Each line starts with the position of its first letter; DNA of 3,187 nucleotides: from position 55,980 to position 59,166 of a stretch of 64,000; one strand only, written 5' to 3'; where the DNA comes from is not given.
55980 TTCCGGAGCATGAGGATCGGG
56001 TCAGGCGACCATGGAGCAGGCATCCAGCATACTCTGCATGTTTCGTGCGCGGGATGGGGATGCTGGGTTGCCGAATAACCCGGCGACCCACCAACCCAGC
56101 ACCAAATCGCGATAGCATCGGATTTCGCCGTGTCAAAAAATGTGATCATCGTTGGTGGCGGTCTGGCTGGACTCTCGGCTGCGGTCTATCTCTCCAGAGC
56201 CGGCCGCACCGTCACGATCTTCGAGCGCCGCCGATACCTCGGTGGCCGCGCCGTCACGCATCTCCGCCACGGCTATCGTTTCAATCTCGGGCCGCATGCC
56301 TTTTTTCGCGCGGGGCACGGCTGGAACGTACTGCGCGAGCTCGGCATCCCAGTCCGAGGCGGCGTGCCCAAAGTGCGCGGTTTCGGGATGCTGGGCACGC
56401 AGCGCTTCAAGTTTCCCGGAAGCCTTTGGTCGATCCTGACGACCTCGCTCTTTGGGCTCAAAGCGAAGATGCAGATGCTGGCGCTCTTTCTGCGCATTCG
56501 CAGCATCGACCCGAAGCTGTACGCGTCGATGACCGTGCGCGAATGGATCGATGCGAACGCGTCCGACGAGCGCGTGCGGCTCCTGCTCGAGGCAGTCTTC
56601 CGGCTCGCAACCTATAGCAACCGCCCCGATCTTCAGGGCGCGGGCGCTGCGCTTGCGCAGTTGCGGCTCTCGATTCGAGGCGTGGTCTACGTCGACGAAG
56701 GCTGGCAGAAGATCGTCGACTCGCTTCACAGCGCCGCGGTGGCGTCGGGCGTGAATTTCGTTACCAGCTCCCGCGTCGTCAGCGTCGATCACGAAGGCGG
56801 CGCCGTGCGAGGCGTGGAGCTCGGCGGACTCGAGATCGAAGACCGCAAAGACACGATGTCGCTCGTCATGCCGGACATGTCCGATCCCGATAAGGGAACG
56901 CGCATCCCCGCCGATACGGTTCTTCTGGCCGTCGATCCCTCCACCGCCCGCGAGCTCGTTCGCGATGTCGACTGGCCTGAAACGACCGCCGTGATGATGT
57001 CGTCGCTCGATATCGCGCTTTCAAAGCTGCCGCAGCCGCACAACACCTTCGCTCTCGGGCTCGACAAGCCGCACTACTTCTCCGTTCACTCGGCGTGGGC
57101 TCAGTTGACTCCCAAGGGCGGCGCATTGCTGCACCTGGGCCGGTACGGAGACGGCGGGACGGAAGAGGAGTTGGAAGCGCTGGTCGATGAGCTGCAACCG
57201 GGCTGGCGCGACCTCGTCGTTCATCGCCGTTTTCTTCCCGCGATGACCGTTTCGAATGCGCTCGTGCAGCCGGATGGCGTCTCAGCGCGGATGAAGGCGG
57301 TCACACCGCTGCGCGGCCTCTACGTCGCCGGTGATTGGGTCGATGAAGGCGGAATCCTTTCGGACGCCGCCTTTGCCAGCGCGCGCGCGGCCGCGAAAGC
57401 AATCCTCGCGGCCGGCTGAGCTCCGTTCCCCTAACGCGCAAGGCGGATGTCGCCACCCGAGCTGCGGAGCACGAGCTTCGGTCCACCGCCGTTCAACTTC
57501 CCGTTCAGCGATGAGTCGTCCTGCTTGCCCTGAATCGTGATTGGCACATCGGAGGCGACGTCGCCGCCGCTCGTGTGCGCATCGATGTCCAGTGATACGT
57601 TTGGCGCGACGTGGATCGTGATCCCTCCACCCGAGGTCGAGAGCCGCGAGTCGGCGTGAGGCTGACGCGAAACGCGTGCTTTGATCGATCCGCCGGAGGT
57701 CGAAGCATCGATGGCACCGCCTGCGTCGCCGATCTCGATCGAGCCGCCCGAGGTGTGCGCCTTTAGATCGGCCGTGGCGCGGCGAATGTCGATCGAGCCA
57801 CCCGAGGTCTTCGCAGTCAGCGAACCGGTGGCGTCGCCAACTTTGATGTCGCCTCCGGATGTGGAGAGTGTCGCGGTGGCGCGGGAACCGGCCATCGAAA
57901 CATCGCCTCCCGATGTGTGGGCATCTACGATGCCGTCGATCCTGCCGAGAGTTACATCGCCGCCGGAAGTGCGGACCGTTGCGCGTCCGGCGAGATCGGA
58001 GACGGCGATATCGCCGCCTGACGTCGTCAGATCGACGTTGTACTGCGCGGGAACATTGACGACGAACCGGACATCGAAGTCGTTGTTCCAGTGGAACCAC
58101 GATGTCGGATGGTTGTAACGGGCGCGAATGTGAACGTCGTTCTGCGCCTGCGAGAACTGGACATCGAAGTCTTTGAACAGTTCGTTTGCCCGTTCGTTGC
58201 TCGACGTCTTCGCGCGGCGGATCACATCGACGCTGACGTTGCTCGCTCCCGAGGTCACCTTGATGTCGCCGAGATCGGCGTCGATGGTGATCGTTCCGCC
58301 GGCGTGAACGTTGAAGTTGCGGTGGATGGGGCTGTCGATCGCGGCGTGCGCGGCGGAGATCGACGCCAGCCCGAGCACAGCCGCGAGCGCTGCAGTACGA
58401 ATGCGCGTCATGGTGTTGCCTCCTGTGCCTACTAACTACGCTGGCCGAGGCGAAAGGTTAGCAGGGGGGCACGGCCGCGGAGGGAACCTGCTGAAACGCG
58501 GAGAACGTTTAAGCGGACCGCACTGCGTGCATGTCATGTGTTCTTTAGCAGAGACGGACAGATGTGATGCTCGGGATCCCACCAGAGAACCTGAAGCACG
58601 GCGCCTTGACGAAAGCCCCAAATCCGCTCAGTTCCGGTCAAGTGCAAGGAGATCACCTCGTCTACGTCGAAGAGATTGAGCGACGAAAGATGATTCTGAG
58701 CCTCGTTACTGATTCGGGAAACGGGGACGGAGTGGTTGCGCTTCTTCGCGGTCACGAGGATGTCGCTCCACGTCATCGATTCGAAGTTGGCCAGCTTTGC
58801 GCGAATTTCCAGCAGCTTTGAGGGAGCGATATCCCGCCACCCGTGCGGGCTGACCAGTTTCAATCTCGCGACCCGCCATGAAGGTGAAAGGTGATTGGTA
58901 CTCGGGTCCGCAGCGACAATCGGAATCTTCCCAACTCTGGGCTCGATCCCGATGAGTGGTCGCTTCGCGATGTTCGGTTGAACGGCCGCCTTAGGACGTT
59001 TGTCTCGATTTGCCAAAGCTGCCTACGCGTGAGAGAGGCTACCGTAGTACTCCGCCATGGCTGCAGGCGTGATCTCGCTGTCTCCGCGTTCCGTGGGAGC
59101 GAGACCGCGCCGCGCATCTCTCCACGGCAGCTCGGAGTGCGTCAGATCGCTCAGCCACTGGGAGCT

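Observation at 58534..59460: Panacea-domain antitoxin coupled to an unrecognisable 160-aa partner: candidate new PanAT toxin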

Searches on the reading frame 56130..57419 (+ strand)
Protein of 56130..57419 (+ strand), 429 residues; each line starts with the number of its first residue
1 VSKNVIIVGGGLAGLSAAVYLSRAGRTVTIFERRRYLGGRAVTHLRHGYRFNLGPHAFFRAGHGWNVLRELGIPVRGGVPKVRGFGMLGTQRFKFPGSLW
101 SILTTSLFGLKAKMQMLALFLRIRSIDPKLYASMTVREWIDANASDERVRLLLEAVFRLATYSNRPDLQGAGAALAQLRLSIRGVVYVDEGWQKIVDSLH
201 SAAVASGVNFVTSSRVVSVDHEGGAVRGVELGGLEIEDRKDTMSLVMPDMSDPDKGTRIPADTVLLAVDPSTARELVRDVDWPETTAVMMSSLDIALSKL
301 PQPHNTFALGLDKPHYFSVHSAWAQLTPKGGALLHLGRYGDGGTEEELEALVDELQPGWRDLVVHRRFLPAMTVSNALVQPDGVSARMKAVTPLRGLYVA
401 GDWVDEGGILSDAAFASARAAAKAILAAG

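Call 4: search_protein_families(library=pfam, proteins=[window:56130-57419:+], max_evalue=0.1)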
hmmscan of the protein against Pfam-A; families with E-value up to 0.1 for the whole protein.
window:56130-57419:+ (429 aa): 15 families
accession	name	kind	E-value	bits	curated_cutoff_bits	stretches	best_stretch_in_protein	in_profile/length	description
PF01593.30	Amino_oxidase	-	1.2e-21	77.9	19.8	1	12-426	1-443/443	Flavin containing amine oxidoreductase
PF13450.12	NAD_binding_8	-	3e-17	63.1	21.9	1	7-71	1-68/68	NAD(P)-binding Rossmann-like domain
PF01266.30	DAO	-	1.5e-14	54.7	27.9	1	5-295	2-231/353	FAD dependent oxidoreductase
PF12831.13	FAD_oxidored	-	2.3e-10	40.8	27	1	5-46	2-43/416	FAD dependent oxidoreductase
PF00890.30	FAD_binding_2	-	4.3e-09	36.5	20.4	1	5-41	2-38/414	FAD binding domain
PF00070.33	Pyr_redox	-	5e-08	33.8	22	1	4-38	1-35/82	Pyridine nucleotide-disulphide oxidoreductase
PF03486.20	HI0933_like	-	5.3e-08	33.1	50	1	4-38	2-36/244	HI0933-like protein Rossmann domain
PF07992.20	Pyr_redox_2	-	2.3e-07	31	26.1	1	4-40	2-39/291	Pyridine nucleotide-disulphide oxidoreductase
PF01494.25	FAD_binding_3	-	9.2e-06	25.5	22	1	4-35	3-34/349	FAD binding domain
PF01946.23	Thi4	-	3.5e-05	23.6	26.2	1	3-41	18-57/235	Thi4 family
PF01134.28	GIDA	-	0.00018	21.1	22.1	1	4-31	1-28/391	Glucose inhibited division protein A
PF06100.17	MCRA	-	0.00018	21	23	1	3-56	2-61/495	MCRA family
PF01262.27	AlaDh_PNT_C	-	0.0036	17.2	23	1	4-34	30-60/214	Alanine dehydrogenase/PNT, C-terminal domain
PF21799.2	MurD-like_N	-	0.01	16.6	27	1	3-37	1-35/88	Mur ligase MurD-like, N-terminal domain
PF13738.12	Pyr_redox_3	-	0.026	14.2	30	1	6-34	1-30/305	Pyridine nucleotide-disulphide oxidoreductase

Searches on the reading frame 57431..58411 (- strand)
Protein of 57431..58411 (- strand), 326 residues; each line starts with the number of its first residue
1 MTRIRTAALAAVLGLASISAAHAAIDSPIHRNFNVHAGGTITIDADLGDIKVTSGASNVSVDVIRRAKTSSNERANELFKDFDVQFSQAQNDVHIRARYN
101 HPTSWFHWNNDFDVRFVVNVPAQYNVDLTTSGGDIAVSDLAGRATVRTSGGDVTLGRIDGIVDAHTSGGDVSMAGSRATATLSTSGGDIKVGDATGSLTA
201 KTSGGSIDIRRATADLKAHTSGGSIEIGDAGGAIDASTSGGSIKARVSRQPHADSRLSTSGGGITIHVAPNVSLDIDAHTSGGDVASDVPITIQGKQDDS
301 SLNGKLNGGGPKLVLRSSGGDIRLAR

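Call 4: search_protein_families(library=pfam, proteins=[window:57431-58411:-], max_evalue=0.1)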
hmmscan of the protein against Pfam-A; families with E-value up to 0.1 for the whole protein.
window:57431-58411:- (326 aa): 1 family
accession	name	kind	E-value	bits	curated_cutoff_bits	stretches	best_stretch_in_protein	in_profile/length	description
PF13349.12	DUF4097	-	1.8e-16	60.7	22.9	2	41-245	4-210/247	Toastrack DUF4097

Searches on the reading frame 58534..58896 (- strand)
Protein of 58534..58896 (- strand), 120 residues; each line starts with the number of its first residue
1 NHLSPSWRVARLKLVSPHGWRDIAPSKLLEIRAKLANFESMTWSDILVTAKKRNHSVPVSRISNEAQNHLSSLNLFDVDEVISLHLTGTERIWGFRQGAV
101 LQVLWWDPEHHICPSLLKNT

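Call 84: predict_structure(alignment_id=A4)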
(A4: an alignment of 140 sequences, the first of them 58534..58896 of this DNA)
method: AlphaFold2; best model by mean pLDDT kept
length: 120 residues; sequences in the alignment: 140
mean_pLDDT: 94.2   pTM: 0.86
mean pLDDT of the five models: 94.2, 94.1, 93.8, 93.0, 92.1
residues with pLDDT >= 90: 106; 70-90: 10; 50-70: 4; < 50: 0
segments of 3 or more residues with pLDDT < 50: none
pLDDT, mean of each block of 10 residues (from residue 1): 93 90 96 98 97 97 95 95 97 97 97 78
secondary structure, 60 per line:
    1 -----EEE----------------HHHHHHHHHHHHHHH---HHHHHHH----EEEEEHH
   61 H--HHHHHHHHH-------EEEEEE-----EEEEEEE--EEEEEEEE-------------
elements in order: E6-8 H25-39 H43-49 E54-58 H64-72 E80-85 E91-97 E100-107

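Call 86: fold_search(model_id=the predicted structure, library=pdb)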
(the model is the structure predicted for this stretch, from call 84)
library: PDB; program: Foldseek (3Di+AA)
matches with E <= 10: 261; with E <= 0.001: 0
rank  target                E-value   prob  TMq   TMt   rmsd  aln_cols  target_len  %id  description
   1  5ixl_A                1.9e-01  0.47  0.39  0.45   7.0       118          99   14  Structure of P. vulgaris HigB toxin Y91A variant (released 2016-07-20)
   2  3oei_C                2.4e-01  0.44  0.37  0.48   5.5       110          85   13  Crystal structure of Mycobacterium tuberculosis RelJK (Rv3357-Rv3358-RelBE3) (released 2011-03-16)
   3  1wmi_A                3.8e-01  0.63  0.45  0.57   5.1       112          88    8  Crystal structure of archaeal RelE-RelB complex from Pyrococcus horikoshii OT3 (released 2005-03-15)
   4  9lew_B                4.6e-01  0.44  0.41  0.50   5.7       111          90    6  The crystal structure of DinJ-YafQ complex from Vibrio cholerae (released 2025-07-30)
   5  4px8                  5.6e-01  0.30  0.40  0.47   6.1       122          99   11  Structure of P. vulgaris HigB toxin (released 2015-10-21)
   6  6xrw_C                5.6e-01  0.13  0.27  0.32  11.5       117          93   11  Chromosomal ParDE TA system from P. aeruginosa (released 2021-07-28)
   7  1z8m_MODEL_1_A        6.8e-01  0.44  0.46  0.58   4.1       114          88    9  Solution structure of the conserved hypothtical protein HP0894 from Helicobacter pylori (released 2005-11-01)
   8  8yxv_E                7.2e-01  0.35  0.41  0.53   5.1       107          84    9  Toxin-antitoxin complex from Streptococcus pneumoniae (released 2025-04-09)
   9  5ixl_D                7.7e-01  0.25  0.38  0.46   7.2       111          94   13  Structure of P. vulgaris HigB toxin Y91A variant (released 2016-07-20)
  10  7v5y_E                7.7e-01  0.21  0.35  0.45   5.7       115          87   10  Crystal structure of hexameric complex of Sa2YoeB-Sa2YefM toxin-antitoxin from Staphylococcus aureus (released 2021-12-15)
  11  5czf_C                7.7e-01  0.13  0.29  0.35  12.2       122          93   12  Crystal structure of the PaaA2-ParE2 antitoxin-toxin complex (released 2016-06-01)
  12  5czf_D                7.7e-01  0.12  0.28  0.34  12.1       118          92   14  Crystal structure of the PaaA2-ParE2 antitoxin-toxin complex (released 2016-06-01)
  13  5cw7_B                8.7e-01  0.11  0.28  0.33  12.0       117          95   13  Crystal structure of the PaaA2-ParE2 antitoxin-toxin complex (released 2016-06-01)
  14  5cw7_F                8.7e-01  0.11  0.27  0.33  11.4       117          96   14  Crystal structure of the PaaA2-ParE2 antitoxin-toxin complex (released 2016-06-01)
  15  4mmg_A                9.3e-01  0.23  0.39  0.47   5.9       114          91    6  crystal structure of YafQ mutant H87Q from E.coli (released 2014-06-25)
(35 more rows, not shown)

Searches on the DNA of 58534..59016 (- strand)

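Call 94: search_dna_similar(query=L088:1870-2743:+, collection=ecoli_genomes, mode=near, max_rows=8)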
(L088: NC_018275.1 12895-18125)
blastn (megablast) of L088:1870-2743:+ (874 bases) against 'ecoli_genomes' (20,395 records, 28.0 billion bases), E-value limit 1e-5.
Records with a match: 48; places in all: 51; records where one place covers at least 80% of the query: 48.
Genomes with a match: 48 of 5426; with a place that covers at least 80% of the query: 48. Places per genome that has any: lowest 1, median 1, highest 2. On chromosomes: 50 places; on plasmids: 1.
Best place of each record, by identity: >=99% 44; 95-99% 4.
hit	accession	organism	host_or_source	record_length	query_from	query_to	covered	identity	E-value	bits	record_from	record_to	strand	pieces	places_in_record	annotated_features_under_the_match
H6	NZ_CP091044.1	Escherichia coli strain STEC346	pork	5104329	1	874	100%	100.0%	0e+0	1615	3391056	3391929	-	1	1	Panacea domain-containing protein | hypothetical protein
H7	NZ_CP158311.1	Escherichia coli strain CS5L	Chicken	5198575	1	874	100%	100.0%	0e+0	1615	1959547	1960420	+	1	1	Panacea domain-containing protein | hypothetical protein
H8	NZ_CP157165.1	Escherichia coli strain UTAK-1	Bos taurus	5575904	1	874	100%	100.0%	0e+0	1615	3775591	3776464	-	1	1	Panacea domain-containing protein | hypothetical protein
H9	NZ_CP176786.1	Escherichia coli strain XJ23PTE1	floor swab at a pig slaughterhouse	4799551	1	874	100%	100.0%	0e+0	1615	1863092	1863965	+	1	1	Panacea domain-containing protein | hypothetical protein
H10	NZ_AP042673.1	Escherichia coli strain OkiPb01711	bovine feces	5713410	1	874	100%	100.0%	0e+0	1615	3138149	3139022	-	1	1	Panacea domain-containing protein | hypothetical protein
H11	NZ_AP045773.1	Escherichia coli strain 23CRST013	Homo sapiens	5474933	1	874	100%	100.0%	0e+0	1615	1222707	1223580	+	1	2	Panacea domain-containing protein | hypothetical protein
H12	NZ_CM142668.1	Escherichia coli strain UID2309220007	Homo sapiens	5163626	1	874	100%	99.9%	0e+0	1609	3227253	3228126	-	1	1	Panacea domain-containing protein | hypothetical protein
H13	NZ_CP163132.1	Escherichia coli strain W4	Homo sapiens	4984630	1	874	100%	99.5%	0e+0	1592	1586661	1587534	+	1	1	Panacea domain-containing protein | hypothetical protein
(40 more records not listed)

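Call 96: get_annotated_region(hit=H6, flank=1500)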
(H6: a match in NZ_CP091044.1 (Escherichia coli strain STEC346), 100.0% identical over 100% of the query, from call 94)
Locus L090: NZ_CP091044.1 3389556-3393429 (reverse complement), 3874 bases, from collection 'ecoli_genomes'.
description: Escherichia coli strain STEC346 chromosome, complete genome
organism: Escherichia coli strain STEC346 (NCBI taxid 562)
replicon: chromosome; assembly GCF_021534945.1
host: -; source: pork; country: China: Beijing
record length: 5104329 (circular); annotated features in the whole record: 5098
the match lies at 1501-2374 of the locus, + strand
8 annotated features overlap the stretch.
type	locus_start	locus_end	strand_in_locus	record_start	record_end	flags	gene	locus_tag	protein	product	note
CDS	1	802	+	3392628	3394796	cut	-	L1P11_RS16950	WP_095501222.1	DNA transfer protein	-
CDS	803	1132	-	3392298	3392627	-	-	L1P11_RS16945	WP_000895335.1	hypothetical protein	-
CDS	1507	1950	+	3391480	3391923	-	-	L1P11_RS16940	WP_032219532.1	Panacea domain-containing protein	-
CDS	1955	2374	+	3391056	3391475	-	-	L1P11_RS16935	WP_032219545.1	hypothetical protein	-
CDS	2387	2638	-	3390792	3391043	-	-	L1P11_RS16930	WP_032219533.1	Arc family DNA-binding protein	-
CDS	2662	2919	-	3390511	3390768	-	-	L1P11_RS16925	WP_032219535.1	Arc family DNA-binding protein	-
CDS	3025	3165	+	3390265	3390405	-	-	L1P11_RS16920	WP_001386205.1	Arc family DNA-binding protein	-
CDS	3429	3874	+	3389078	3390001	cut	-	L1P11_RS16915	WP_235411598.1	phage antirepressor N-terminal domain-containing protein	-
